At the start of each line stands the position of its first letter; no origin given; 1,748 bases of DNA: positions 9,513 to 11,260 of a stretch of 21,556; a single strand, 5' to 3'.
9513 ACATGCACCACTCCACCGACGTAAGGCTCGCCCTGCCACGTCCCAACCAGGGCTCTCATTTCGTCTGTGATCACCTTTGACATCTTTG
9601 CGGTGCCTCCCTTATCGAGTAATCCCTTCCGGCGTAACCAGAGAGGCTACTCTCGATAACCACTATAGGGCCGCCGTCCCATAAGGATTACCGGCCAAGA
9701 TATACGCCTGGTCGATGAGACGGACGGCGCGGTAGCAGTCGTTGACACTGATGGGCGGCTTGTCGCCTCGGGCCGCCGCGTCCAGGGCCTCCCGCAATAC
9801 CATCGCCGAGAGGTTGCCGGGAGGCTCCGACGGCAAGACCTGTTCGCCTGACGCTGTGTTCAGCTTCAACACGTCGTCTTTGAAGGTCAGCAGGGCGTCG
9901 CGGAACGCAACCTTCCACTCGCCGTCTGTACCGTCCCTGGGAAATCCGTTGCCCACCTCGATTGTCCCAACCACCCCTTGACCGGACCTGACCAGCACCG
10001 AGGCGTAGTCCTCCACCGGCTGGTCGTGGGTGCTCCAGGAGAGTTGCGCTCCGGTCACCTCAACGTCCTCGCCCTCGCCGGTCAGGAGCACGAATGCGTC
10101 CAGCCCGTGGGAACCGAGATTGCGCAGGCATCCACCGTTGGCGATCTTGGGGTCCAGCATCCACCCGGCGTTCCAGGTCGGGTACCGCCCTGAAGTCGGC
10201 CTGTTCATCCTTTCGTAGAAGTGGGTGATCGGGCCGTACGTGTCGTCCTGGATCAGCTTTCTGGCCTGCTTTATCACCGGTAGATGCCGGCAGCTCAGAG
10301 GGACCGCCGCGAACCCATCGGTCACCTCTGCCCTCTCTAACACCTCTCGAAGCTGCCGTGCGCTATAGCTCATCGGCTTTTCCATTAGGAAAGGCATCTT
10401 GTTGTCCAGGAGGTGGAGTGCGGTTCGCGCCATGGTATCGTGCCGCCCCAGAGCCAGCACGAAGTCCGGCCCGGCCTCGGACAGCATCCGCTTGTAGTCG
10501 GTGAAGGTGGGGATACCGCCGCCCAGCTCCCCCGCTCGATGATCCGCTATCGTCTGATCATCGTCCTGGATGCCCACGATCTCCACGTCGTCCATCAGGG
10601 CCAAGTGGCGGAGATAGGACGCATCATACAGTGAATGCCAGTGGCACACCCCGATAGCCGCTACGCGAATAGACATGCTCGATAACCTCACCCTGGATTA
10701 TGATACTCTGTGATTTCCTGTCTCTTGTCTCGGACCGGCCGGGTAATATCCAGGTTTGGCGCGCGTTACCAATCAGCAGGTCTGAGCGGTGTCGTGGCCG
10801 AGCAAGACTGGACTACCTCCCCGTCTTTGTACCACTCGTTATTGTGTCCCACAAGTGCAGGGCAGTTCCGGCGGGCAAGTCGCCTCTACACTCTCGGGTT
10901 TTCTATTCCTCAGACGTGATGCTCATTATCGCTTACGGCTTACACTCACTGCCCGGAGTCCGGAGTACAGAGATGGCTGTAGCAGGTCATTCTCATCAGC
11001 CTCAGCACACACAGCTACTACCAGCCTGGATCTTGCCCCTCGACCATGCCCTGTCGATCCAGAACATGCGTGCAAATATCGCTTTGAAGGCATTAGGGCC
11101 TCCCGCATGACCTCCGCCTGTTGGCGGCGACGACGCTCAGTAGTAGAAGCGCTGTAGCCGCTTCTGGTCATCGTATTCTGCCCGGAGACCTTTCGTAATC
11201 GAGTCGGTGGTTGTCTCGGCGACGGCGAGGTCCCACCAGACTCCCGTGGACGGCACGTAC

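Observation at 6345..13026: Unusual catabolic cluster: IolD-like 1,2-dione hydrolase next to a Gfo/Idh/MocA oxidoreductase, CoA-transferase and two hydratases, without other iol genes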

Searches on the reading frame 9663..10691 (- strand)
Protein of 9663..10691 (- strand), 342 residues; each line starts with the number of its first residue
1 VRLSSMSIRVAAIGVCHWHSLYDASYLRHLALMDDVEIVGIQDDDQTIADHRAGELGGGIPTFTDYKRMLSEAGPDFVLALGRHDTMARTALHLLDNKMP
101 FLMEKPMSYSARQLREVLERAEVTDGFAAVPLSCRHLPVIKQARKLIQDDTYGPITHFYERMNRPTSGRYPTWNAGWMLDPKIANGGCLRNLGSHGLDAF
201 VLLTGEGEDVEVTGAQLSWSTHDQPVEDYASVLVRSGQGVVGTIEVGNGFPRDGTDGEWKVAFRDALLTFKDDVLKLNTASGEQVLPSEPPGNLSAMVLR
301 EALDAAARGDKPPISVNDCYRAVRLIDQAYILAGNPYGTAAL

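Call 3: search_protein_families(library=pfam, proteins=[window:9663-10691:-])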
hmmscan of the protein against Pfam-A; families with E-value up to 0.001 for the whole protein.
window:9663-10691:- (342 aa): 3 families
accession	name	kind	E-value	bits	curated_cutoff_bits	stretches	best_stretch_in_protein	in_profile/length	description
PF22725.1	GFO_IDH_MocA_C3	-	3.3e-16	59.8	27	1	141-250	2-106/124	GFO/IDH/MocA C-terminal domain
PF01408.29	GFO_IDH_MocA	-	9.6e-08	33.2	24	1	9-124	2-112/120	Oxidoreductase family, NAD-binding Rossmann fold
PF02894.22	GFO_IDH_MocA_C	-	5.8e-05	23.4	22.9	1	170-246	24-101/218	Oxidoreductase family, C-terminal alpha/beta domain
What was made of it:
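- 9663..10691 (-): Gfo/Idh/MocA oxidoreductase, first gene of the cassette operon. The likely start is the ATG at 10676 (337 aa). The Rossmann motif is degenerate (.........). Pfam (call 3).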

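Call 4: search_protein_families(library=ncbifam, proteins=[window:9663-10691:-])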
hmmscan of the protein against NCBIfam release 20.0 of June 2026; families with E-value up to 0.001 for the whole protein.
window:9663-10691:- (342 aa): 4 families
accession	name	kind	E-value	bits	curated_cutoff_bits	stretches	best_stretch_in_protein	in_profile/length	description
NF040723.1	UDP-GlcNAcDh_Arch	equivalog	2.2e-13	50.4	450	1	9-247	2-216/302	UDP-N-acetylglucosamine 3-dehydrogenase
NF052479.1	LevoglcsnDh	equivalog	6.2e-09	35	650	1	62-213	61-211/386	levoglucosan dehydrogenase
TIGR04380.1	myo_inos_iolG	equivalog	4.1e-06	25.9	355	1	33-246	24-229/330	inositol 2-dehydrogenase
NF041392.1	XylDh_Gfo6_Halo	equivalog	7.5e-06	25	350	1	97-220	105-227/350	D-xylose 1-dehydrogenase Gfo6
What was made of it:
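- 9663..10691 (-): IolG model only 25.9 bits against 355 (call 4).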

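Call 30: search_solved_structures(query=window:9663-10691:-, max_evalue=0.001)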
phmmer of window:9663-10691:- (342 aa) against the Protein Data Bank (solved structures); distinct sequences matched with E-value up to 0.001: 17.
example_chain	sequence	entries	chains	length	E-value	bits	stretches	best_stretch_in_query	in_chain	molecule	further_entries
4h3v_A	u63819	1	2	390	2.7e-09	40.4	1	10-228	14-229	Oxidoreductase domain protein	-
3m2t_A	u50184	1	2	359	2.5e-06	30.7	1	11-250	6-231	Probable dehydrogenase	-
8qc2_A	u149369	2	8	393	4.1e-06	30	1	7-151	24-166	Gfo/Idh/MocA family oxidoreductase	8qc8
2p2s_A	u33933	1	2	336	8.5e-06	28.9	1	7-246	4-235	Putative oxidoreductase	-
3e18_A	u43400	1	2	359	1.4e-05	28.3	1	31-248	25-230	oxidoreductase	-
8qc3_A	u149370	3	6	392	1.6e-05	28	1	8-143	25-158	Oxidoreductase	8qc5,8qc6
6jw6_A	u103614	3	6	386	1.7e-05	28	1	84-219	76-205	Dehydrogenase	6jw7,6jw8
8tdi_L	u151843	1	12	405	1.8e-05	27.9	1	58-243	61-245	P2B11 Glucuronide-3-dehydrogenase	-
3moi_A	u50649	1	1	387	2.3e-05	27.5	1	9-206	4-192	Probable dehydrogenase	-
1evj_A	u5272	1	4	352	5.1e-05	26.4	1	76-227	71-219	GLUCOSE-FRUCTOSE OXIDOREDUCTASE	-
1ofg_A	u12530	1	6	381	6.6e-05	26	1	78-227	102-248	GLUCOSE-FRUCTOSE OXIDOREDUCTASE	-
1ryd_A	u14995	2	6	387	6.9e-05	25.9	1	78-227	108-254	glucose-fructose oxidoreductase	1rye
4fb5_A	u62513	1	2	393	8.4e-05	25.7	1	37-200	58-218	Probable oxidoreductase protein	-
1h6a_A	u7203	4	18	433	8.9e-05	25.6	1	80-226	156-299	PRECURSOR FORM OF GLUCOSE-FRUCTOSE OXIDOREDUCTASE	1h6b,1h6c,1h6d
6a3f_A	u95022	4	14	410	0.00024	24.2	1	88-247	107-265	Putative dehydrogenase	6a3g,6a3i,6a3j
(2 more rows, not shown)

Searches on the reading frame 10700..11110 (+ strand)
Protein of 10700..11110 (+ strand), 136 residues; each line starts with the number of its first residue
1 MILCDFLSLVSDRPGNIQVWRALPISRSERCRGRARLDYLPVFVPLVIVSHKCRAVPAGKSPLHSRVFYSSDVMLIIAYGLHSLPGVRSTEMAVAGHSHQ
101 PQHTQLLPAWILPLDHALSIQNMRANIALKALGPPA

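Call 47: search_protein_families(library=pfam, proteins=[window:10700-11110:+], max_evalue=0.1)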
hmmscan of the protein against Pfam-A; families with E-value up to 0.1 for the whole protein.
window:10700-11110:+ (136 aa): 0 families
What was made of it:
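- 10692..11136 (-): 445-nt non-coding spacer between IolD and the Gfo operon. It holds one element copy at 10813-10870. No Pfam match for its ORFs (call 47).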
